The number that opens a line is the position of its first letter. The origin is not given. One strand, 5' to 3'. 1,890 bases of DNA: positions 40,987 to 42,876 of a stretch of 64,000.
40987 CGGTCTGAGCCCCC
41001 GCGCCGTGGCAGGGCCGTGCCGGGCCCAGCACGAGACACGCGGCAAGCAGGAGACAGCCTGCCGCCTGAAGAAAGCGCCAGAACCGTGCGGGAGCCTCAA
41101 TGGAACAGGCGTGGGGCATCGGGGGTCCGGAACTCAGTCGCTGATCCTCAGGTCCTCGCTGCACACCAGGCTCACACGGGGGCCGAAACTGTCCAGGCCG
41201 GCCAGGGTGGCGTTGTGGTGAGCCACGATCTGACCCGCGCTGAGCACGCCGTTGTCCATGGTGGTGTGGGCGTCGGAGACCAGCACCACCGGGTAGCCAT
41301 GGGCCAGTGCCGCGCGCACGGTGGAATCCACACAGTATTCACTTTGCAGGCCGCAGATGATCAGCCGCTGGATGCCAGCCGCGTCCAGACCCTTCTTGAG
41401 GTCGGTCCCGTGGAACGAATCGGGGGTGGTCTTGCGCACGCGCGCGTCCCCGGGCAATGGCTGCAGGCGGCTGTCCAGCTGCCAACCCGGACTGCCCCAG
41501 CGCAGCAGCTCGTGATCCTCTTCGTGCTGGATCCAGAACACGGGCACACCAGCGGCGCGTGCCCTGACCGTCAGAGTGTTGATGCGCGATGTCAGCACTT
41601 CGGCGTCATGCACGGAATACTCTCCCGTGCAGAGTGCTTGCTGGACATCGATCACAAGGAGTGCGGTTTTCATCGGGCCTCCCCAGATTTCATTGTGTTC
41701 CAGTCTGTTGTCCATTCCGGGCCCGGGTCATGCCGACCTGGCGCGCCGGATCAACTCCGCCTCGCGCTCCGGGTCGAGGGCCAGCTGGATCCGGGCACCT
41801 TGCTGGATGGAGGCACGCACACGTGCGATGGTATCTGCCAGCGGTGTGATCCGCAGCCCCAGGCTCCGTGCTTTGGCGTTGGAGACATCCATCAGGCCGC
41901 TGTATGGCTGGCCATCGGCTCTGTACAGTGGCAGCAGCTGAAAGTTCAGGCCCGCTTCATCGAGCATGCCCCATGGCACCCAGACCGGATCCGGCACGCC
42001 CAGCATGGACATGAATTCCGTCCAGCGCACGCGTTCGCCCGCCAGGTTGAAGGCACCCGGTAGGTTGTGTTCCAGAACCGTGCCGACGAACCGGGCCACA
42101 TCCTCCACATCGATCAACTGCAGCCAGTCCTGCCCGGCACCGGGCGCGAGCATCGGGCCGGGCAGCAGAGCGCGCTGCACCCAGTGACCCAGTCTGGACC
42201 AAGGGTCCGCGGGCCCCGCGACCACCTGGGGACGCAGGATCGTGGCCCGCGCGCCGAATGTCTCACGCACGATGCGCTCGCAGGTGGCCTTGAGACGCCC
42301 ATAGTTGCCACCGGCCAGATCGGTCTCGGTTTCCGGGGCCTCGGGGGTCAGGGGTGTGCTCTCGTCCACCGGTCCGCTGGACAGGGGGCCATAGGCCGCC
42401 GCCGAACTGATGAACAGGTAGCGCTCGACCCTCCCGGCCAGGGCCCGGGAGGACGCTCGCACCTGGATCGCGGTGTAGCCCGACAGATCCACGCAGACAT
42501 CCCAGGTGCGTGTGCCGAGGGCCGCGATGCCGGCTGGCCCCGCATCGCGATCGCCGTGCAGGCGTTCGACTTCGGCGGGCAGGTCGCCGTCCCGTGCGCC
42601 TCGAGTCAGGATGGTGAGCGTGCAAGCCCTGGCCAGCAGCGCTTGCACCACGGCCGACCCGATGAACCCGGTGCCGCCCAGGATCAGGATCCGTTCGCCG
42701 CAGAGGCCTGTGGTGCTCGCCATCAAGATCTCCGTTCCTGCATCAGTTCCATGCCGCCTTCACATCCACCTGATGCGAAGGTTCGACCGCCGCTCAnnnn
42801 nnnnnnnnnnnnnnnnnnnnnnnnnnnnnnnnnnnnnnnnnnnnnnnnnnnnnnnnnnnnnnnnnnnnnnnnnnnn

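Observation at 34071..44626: T9SS C-terminal sorting domains on an AGE-family enzyme and a multicopper oxidase in a high-GC genome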

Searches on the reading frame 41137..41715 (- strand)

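Call 11: search_protein_families(library=pfam, proteins=[window:41137-41715:-], max_evalue=0.001)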
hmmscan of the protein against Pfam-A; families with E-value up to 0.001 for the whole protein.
window:41137-41715:- (193 aa): 1 family
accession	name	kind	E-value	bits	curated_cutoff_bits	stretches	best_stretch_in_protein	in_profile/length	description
PF00857.26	Isochorismatase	-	2e-37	129.4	27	1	17-154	1-152/175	Isochorismatase domain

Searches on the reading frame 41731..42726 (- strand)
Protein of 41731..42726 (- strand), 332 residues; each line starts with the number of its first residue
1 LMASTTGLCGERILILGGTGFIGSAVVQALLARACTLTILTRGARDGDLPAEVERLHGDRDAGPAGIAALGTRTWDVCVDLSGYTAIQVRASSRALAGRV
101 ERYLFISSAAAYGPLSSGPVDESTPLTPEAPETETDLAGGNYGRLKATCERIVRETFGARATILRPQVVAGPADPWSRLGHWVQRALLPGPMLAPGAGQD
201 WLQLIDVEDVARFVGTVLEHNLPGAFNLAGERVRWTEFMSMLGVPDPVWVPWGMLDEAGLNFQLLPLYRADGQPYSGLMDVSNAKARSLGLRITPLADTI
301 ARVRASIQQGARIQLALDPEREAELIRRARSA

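Call 11: search_protein_families(library=pfam, proteins=[window:41731-42726:-], max_evalue=0.001)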
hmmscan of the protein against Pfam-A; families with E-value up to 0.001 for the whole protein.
window:41731-42726:- (332 aa): 5 families
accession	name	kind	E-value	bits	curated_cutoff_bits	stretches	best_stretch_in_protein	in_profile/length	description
PF01370.27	Epimerase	-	1.9e-21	77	20.9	1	13-228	1-239/240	NAD dependent epimerase/dehydratase family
PF16363.11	GDP_Man_Dehyd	-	1.2e-07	31.9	27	0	101-131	122-152/332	GDP-mannose 4,6 dehydratase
PF07993.18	NAD_binding_4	-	1.2e-07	31.6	20.1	0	101-176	130-210/258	Male sterility protein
PF05368.20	NmrA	-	0.00068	19.8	27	0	12-44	4-36/298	NmrA-like family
PF13460.12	NAD_binding_10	-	0.00071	19.9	27.2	0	17-167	1-144/184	NAD(P)H-binding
